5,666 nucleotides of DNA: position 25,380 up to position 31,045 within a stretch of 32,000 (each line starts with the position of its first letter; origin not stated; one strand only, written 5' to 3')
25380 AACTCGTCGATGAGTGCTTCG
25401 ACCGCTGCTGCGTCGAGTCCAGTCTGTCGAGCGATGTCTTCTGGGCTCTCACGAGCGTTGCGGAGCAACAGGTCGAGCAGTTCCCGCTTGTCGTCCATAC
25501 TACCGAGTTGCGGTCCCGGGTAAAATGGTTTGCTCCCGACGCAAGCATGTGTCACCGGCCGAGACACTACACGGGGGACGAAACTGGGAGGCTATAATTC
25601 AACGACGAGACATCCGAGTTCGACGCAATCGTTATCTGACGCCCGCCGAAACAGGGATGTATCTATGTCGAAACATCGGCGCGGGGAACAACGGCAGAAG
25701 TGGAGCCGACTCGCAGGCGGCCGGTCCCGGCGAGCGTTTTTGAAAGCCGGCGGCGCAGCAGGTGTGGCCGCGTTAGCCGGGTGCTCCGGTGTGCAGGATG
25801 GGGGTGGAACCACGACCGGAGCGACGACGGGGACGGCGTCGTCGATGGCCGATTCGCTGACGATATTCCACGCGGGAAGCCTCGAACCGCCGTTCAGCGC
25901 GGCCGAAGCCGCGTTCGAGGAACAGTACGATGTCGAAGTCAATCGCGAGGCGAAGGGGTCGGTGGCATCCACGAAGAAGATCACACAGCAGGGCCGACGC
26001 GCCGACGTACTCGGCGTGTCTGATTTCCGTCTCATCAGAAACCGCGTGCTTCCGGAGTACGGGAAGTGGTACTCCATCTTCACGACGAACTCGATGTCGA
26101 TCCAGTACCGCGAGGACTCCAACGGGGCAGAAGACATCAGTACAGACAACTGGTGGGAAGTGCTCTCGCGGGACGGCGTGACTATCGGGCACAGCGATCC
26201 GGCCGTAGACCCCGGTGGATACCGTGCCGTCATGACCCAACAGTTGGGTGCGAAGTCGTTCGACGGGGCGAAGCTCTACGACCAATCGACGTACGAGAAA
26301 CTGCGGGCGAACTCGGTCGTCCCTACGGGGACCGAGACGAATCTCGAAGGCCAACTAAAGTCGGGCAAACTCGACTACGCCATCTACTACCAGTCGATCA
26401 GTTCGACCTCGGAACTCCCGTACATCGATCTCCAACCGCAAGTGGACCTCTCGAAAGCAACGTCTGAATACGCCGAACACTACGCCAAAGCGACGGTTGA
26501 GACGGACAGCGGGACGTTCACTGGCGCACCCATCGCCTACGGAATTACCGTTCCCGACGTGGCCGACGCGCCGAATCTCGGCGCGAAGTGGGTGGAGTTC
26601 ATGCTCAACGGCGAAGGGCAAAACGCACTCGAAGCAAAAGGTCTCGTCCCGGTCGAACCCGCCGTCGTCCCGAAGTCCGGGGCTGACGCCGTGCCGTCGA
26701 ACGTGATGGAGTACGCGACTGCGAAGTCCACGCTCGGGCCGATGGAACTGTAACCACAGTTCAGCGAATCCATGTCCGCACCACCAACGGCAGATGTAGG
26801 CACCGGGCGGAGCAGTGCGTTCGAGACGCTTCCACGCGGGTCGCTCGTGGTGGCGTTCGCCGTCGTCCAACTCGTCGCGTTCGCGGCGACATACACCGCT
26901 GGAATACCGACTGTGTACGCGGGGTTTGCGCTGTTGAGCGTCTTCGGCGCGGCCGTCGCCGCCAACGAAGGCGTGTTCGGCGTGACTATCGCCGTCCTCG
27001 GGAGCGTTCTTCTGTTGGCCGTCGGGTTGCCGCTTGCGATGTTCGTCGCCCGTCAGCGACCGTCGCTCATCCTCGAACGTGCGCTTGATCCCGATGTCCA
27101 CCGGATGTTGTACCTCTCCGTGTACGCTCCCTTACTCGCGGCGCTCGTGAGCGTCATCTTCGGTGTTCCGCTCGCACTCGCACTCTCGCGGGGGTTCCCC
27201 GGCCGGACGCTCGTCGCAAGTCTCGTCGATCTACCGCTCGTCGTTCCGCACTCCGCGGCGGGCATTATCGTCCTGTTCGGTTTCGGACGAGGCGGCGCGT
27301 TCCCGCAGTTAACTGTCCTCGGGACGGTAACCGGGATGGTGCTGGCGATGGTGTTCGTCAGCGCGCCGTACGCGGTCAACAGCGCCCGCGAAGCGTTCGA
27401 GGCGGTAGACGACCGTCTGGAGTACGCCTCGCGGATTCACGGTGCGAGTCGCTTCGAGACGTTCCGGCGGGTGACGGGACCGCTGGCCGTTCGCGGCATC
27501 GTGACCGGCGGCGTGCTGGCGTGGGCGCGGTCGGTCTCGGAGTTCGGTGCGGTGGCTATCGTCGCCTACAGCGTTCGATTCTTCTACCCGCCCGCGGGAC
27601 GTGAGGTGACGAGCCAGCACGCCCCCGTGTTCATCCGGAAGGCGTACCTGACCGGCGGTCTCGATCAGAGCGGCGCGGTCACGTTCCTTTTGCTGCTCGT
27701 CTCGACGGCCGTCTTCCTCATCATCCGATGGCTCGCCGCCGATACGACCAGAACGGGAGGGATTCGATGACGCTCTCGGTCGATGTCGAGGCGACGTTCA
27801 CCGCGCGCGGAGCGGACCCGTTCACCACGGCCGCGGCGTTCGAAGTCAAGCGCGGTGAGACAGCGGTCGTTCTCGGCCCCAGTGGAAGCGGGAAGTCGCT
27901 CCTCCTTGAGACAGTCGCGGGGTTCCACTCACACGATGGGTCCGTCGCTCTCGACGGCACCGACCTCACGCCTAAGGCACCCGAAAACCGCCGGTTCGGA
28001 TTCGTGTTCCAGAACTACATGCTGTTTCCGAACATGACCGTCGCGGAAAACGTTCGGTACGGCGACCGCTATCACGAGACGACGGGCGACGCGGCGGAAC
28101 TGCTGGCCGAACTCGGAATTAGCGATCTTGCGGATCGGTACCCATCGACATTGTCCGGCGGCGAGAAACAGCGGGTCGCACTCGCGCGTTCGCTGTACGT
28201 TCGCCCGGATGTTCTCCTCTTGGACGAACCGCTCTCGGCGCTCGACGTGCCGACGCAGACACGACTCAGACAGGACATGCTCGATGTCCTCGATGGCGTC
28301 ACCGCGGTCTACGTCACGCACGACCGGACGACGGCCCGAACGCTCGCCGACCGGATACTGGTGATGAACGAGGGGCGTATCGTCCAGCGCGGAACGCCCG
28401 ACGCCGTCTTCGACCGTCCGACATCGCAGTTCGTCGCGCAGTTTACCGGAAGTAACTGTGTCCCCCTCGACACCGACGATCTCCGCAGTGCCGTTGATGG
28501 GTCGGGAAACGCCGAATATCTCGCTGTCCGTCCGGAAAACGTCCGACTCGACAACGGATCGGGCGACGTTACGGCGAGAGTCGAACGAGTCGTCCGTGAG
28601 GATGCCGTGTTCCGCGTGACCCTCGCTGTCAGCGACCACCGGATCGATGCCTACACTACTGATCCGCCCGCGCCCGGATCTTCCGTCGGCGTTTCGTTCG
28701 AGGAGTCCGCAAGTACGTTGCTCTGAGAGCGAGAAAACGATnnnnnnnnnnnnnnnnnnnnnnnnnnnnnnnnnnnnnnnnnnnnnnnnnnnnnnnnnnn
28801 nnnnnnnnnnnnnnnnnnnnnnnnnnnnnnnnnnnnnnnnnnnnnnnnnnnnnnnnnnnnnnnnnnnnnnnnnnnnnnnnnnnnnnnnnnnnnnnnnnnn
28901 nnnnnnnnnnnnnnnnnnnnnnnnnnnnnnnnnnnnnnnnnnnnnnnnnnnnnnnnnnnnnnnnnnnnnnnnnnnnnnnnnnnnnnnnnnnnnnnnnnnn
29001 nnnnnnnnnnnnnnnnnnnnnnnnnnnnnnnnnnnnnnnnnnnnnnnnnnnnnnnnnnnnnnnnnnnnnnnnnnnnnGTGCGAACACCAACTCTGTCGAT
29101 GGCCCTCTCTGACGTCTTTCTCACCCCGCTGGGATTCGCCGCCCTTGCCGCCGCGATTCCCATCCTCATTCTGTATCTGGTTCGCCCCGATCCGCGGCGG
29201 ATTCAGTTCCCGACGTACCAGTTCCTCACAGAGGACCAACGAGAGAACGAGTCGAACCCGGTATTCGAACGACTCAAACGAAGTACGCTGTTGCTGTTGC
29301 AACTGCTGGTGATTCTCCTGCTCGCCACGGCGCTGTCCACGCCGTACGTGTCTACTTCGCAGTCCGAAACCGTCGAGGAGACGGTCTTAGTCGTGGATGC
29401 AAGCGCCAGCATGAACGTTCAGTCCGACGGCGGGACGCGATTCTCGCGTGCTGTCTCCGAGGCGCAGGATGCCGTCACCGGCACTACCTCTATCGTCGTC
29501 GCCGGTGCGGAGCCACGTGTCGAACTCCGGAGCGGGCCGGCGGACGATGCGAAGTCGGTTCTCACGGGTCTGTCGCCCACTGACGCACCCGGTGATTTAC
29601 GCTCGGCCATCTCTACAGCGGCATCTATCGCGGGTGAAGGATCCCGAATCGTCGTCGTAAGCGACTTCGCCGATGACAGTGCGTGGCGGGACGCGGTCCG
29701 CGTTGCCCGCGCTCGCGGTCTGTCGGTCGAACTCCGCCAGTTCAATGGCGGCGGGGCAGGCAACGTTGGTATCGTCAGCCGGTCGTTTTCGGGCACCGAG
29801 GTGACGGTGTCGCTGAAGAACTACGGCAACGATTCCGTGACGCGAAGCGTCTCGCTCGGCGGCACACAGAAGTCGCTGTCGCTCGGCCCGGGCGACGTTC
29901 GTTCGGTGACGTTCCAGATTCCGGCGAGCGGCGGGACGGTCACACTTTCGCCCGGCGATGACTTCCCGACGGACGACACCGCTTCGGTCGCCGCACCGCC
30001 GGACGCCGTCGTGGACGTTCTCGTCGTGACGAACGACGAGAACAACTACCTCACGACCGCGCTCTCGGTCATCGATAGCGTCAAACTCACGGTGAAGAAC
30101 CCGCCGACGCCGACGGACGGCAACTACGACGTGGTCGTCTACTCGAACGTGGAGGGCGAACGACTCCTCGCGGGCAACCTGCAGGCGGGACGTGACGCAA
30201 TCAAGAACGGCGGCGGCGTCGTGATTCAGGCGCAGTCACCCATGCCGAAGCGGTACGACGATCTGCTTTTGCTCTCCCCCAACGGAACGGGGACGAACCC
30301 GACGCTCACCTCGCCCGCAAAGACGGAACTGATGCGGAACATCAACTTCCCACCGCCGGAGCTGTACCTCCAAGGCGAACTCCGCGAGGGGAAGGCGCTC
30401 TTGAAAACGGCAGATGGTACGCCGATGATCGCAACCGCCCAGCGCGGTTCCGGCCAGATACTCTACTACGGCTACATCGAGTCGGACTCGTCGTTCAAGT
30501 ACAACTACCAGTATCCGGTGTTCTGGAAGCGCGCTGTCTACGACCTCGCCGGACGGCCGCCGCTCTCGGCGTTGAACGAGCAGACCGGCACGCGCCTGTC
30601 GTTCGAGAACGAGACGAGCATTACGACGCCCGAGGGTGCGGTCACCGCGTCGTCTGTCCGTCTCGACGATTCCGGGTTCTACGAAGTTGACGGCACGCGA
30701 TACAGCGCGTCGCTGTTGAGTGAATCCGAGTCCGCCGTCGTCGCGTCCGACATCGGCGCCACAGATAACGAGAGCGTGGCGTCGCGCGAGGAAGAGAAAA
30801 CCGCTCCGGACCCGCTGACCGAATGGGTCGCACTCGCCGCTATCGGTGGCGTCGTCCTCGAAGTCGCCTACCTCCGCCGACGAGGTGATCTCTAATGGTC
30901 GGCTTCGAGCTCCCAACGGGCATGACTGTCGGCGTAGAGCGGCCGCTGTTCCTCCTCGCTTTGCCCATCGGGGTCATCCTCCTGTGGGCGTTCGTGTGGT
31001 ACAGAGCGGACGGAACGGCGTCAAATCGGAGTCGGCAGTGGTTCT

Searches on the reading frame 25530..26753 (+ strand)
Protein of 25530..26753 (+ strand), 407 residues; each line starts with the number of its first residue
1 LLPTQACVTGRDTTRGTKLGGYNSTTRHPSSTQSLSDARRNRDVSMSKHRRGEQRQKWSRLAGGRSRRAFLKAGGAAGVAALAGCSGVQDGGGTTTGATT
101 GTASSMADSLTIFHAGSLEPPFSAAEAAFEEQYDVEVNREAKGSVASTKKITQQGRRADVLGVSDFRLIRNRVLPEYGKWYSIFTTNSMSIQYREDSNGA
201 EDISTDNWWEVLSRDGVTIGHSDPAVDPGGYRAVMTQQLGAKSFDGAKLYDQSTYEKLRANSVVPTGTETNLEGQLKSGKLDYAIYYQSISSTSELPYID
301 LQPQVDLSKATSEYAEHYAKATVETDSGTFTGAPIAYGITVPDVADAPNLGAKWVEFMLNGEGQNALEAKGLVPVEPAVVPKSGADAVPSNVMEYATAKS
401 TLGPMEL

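Call 89: search_protein_families(library=pfam, proteins=[window:25530-26753:+], max_evalue=0.00001)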
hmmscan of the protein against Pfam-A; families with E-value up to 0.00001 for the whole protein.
window:25530-26753:+ (407 aa): 1 family
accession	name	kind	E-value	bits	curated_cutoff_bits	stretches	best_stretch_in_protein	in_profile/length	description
PF13531.11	SBP_bac_11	-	1.2e-23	84.5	25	1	110-372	1-226/227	Bacterial extracellular solute-binding protein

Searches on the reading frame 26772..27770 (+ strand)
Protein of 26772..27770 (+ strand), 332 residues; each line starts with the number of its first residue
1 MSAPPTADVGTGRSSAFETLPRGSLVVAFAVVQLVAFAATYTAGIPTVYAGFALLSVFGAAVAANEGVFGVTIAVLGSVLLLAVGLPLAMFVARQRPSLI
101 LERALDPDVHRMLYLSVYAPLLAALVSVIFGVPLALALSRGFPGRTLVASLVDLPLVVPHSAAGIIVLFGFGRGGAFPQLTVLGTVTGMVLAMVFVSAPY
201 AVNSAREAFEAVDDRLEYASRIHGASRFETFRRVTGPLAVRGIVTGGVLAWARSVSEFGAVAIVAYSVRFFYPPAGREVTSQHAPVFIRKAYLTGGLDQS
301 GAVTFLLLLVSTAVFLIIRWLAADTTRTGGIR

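Call 89: search_protein_families(library=pfam, proteins=[window:26772-27770:+], max_evalue=0.00001)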
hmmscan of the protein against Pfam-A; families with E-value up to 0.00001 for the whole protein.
window:26772-27770:+ (332 aa): 1 family
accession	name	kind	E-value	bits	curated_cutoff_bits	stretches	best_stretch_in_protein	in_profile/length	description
PF00528.27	BPD_transp_1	-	2.4e-14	53.9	26.4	1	128-321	2-178/184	Binding-protein-dependent transport system inner membrane component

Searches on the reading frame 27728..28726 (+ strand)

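Call 89: search_protein_families(library=pfam, proteins=[window:27728-28726:+], max_evalue=0.00001)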
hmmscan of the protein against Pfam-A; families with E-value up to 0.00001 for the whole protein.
window:27728-28726:+ (332 aa): 2 families
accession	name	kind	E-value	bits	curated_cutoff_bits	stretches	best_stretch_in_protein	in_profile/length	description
PF00005.33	ABC_tran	-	3.8e-33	115.4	25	1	37-169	5-136/137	ABC transporter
PF13304.12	AAA_21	-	4e-06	27.6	27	0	132-199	228-299/304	AAA domain, putative AbiEii toxin, Type IV TA system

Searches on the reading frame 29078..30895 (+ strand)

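Call 89: search_protein_families(library=pfam, proteins=[window:29078-30895:+], max_evalue=0.00001)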
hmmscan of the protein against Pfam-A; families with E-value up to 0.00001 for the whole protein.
window:29078-30895:+ (605 aa): 5 families
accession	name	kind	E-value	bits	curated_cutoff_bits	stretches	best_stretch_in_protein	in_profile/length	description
PF24157.1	DUF7408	-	8.9e-77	257.4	27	1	313-486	1-174/174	Domain of unknown function (DUF7408)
PF24156.1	DUF7407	-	1.7e-32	112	28.2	1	230-302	1-73/74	Domain of unknown function (DUF7407)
PF24155.1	DUF7406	-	7e-24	84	28.4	1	493-544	1-52/52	Domain of unknown function (DUF7406)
PF07584.16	BatA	-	5.4e-17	62.4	25.9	1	13-89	3-77/77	Aerotolerance regulator N-terminal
PF13519.12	VWA_2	-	3.6e-07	31.2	27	1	102-197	1-106/107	von Willebrand factor type A domain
